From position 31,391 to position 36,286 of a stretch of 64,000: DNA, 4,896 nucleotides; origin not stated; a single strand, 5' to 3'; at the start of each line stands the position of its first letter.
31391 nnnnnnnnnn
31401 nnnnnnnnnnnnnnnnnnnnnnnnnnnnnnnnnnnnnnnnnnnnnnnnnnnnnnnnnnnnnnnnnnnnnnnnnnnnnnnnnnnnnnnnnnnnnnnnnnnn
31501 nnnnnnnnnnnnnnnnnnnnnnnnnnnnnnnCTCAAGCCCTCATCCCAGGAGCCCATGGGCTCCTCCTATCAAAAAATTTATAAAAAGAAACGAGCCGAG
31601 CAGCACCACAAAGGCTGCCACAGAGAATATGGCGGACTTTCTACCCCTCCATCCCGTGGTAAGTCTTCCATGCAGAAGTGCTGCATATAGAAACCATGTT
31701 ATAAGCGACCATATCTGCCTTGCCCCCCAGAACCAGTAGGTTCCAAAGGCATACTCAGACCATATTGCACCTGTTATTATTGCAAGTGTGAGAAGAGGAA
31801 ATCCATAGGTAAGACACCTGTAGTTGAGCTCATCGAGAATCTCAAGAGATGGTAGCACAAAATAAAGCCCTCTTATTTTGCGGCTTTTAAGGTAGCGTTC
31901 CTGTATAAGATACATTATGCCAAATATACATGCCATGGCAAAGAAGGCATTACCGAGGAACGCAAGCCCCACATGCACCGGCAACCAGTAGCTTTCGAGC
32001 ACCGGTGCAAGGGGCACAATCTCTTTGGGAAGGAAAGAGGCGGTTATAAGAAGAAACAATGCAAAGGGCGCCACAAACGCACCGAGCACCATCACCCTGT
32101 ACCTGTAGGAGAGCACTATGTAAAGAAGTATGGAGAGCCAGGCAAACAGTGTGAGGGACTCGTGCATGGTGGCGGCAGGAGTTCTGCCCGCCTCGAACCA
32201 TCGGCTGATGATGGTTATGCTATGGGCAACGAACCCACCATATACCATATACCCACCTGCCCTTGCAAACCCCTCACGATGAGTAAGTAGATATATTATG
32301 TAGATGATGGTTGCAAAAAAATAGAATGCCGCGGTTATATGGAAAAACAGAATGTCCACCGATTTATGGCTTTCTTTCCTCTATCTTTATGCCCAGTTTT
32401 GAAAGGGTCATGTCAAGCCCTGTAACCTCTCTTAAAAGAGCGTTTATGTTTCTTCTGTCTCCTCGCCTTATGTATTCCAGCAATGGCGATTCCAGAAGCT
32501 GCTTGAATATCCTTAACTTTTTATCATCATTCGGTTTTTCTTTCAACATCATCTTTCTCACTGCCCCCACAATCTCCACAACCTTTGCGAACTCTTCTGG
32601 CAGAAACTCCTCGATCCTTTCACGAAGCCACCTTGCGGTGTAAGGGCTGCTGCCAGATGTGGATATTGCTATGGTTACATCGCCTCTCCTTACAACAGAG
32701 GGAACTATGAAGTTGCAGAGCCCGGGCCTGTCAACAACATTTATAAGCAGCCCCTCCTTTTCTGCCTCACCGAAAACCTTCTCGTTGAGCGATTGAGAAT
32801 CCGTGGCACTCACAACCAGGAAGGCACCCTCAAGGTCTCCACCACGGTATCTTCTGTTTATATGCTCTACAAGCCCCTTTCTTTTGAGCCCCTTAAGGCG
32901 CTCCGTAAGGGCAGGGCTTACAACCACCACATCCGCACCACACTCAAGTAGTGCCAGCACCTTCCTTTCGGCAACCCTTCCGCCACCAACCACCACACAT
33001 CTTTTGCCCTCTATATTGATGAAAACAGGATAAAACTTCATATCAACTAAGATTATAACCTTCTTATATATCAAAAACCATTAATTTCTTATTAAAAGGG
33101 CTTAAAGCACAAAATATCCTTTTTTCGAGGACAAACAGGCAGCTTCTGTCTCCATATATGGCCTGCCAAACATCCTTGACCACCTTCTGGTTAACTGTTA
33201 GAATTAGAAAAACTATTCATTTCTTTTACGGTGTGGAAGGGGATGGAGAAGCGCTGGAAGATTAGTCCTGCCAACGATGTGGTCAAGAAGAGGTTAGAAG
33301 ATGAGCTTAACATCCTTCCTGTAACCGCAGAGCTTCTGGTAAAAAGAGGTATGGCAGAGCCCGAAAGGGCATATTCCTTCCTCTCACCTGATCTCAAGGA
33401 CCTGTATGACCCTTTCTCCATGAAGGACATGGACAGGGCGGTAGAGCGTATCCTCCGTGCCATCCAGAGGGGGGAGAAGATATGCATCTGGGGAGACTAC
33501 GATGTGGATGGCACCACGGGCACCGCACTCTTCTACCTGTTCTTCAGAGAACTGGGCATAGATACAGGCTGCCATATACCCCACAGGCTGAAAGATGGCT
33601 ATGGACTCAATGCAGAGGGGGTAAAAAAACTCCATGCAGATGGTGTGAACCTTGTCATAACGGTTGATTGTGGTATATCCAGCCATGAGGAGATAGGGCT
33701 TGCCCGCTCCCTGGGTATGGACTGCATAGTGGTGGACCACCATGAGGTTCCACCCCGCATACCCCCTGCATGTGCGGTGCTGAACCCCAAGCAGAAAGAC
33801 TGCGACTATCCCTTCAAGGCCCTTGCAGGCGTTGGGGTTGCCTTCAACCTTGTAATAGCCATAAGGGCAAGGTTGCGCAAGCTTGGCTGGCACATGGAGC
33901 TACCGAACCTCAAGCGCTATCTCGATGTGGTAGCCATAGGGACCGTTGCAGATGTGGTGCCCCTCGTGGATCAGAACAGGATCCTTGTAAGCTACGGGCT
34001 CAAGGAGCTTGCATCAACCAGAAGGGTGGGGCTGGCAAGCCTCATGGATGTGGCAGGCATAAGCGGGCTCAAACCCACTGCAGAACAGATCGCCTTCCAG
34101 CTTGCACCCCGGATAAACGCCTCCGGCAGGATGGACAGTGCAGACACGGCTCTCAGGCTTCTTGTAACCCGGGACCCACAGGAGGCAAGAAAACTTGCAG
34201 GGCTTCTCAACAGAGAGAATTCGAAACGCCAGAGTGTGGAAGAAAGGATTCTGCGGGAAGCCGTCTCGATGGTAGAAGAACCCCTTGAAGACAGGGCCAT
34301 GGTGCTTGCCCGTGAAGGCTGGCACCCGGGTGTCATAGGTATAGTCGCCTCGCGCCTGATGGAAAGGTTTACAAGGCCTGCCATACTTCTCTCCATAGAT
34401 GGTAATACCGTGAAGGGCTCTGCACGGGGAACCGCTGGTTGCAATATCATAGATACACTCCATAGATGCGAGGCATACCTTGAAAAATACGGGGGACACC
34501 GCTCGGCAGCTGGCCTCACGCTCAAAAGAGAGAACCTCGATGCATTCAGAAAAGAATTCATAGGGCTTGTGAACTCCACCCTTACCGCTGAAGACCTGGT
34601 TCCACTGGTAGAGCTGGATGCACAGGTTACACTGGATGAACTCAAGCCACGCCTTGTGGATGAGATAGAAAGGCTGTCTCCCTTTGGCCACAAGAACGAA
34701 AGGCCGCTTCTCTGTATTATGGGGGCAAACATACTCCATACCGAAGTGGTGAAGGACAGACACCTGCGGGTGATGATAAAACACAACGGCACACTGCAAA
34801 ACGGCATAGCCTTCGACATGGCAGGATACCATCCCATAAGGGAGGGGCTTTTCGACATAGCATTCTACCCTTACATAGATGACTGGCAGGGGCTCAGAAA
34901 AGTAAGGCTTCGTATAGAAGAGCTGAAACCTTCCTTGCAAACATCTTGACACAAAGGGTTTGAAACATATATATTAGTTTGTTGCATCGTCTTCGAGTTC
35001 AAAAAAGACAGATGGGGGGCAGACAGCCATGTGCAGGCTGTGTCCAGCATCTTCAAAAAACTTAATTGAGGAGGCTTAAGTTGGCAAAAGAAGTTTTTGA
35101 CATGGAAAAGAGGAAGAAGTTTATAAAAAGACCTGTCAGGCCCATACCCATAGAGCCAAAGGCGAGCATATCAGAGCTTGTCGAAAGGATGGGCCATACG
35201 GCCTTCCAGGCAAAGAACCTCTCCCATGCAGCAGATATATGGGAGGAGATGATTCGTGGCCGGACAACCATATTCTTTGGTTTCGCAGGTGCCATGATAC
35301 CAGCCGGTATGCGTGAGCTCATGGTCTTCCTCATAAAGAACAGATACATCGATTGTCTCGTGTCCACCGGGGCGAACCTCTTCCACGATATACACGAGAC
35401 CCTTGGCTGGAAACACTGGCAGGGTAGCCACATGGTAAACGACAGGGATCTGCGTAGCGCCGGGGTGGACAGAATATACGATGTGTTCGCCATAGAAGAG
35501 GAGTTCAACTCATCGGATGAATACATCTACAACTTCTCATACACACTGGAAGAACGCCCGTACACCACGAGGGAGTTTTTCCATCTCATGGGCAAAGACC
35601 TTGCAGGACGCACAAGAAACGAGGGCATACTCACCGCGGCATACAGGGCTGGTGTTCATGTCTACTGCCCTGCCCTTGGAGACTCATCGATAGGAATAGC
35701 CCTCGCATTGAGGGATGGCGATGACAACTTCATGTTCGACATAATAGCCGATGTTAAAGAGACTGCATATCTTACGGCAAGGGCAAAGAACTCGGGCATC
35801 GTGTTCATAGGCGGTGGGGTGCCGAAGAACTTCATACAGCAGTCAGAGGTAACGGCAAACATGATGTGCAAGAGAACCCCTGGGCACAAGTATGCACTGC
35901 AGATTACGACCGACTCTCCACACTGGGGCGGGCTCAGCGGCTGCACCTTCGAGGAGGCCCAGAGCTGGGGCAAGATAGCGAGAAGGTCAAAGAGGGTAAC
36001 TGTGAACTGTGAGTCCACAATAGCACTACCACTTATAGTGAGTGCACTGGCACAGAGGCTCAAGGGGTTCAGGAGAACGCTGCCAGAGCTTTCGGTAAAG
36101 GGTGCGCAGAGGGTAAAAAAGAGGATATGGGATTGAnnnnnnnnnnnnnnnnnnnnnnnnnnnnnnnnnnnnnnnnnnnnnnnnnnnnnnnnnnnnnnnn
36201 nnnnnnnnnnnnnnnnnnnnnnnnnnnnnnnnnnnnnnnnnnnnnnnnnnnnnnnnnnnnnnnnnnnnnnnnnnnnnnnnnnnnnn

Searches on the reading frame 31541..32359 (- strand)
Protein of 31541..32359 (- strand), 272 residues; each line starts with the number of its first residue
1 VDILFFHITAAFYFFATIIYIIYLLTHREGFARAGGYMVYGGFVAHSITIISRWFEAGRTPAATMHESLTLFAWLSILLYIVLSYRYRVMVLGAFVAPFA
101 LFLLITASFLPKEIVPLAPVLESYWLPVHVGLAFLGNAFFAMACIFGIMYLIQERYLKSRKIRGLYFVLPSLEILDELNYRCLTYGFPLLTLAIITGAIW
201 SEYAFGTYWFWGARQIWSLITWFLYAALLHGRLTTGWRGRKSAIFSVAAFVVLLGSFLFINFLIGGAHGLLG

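Call 4: search_protein_families(library=pfam, proteins=[window:31541-32359:-], max_evalue=0.01)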
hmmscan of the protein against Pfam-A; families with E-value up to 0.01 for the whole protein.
window:31541-32359:- (272 aa): 2 families
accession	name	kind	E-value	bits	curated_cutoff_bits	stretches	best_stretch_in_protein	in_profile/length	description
PF01578.25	Cytochrom_C_asm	-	5.5e-45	154.1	29.9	1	65-267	4-211/212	Cytochrome C assembly protein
PF09990.14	DUF2231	-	0.0037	17.8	26.4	1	7-84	10-92/139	Predicted membrane protein (DUF2231)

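Call 38: search_protein_families(library=ncbifam, proteins=[window:31541-32359:-], max_evalue=0.001)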
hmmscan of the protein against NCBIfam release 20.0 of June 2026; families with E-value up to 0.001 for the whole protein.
window:31541-32359:- (272 aa): 2 families
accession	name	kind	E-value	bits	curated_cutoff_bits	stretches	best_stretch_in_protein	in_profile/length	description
TIGR03144.1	cytochr_II_ccsB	equivalog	1.9e-63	214.5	187.6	1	40-268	3-249/252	c-type cytochrome biogenesis protein CcsB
TIGR01191.1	ccmC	subfamily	0.00014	21.9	186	1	168-230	38-100/184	heme ABC transporter permease CcmC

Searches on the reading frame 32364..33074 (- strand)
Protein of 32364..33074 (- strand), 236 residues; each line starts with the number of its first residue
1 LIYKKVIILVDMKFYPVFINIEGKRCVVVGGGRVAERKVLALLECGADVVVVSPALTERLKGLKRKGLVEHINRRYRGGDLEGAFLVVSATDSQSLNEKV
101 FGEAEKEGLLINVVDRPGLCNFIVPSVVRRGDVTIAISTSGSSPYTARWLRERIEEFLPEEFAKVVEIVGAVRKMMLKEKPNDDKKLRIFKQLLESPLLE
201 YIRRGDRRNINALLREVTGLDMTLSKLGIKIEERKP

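Call 4: search_protein_families(library=pfam, proteins=[window:32364-33074:-], max_evalue=0.01)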
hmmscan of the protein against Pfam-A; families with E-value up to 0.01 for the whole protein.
window:32364-33074:- (236 aa): 2 families
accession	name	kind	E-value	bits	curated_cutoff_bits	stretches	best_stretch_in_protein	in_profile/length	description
PF13241.12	NAD_binding_7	-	1.9e-34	118.8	22.1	1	17-126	1-104/104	Putative NAD(P)-binding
PF14824.11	Sirohm_synth_M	-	7.8e-08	32.1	25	1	130-156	1-27/28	Sirohaem biosynthesis protein central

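Call 38: search_protein_families(library=ncbifam, proteins=[window:32364-33074:-], max_evalue=0.001)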
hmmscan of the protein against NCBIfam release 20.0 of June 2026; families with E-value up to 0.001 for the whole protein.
window:32364-33074:- (236 aa): 5 families
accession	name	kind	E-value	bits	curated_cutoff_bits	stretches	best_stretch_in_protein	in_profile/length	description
TIGR01470.1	cysG_Nterm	subfamily_domain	1.5e-52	178.2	62.3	1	15-216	1-202/205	siroheme synthase, N-terminal domain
NF007922.1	PRK10637.1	equivalog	6e-50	170.5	400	1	14-212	1-201/450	siroheme synthase CysG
NF005222.0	PRK06718.1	equivalog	1.5e-40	138.9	204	1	14-201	2-188/203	NAD(P)-binding protein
NF005223.0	PRK06719.1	equivalog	2.1e-22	79.5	223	1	13-165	3-151/157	precorrin-2 dehydrogenase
NF004045.0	PRK05562.1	equivalog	2.1e-17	63.3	181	1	11-180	13-181/225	NAD(P)-dependent oxidoreductase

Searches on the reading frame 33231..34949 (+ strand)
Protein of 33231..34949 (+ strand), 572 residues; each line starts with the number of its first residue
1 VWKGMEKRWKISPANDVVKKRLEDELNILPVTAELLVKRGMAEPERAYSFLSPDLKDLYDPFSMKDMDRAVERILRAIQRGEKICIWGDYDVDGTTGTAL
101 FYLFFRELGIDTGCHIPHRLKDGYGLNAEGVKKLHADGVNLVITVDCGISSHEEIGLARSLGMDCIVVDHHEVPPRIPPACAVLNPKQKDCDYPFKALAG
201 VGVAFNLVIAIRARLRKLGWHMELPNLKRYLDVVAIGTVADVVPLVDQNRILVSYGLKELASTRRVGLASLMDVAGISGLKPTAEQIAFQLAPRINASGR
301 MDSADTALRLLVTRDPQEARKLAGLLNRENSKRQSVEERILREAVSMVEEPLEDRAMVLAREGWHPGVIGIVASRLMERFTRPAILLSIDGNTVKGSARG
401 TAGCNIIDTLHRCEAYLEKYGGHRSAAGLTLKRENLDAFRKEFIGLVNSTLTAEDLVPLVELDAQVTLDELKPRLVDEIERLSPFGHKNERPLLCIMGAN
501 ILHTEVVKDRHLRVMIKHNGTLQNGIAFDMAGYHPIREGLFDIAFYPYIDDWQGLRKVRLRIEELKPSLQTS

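Call 16: search_protein_families(library=pfam, proteins=[window:33231-34949:+], max_evalue=0.001)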
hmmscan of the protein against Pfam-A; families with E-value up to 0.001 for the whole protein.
window:33231-34949:+ (572 aa): 3 families
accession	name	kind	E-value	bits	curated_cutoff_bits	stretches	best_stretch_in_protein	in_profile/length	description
PF01368.27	DHH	-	2.4e-25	89.7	28.1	1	83-238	1-125/125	DHH family, N-terminal domain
PF17768.7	RecJ_OB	-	3.3e-21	75.8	27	1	462-563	1-106/107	RecJ OB domain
PF02272.25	DHHA1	-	1.1e-15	58.3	25.9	1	357-447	5-100/102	DHHA1 domain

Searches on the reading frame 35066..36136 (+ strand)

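Call 16: search_protein_families(library=pfam, proteins=[window:35066-36136:+], max_evalue=0.001)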
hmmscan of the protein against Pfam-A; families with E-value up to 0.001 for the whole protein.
window:35066-36136:+ (356 aa): 1 family
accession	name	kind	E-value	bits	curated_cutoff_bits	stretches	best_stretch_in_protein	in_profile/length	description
PF01916.23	DS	-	2.8e-95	319.4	27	1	37-327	1-287/288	Deoxyhypusine synthase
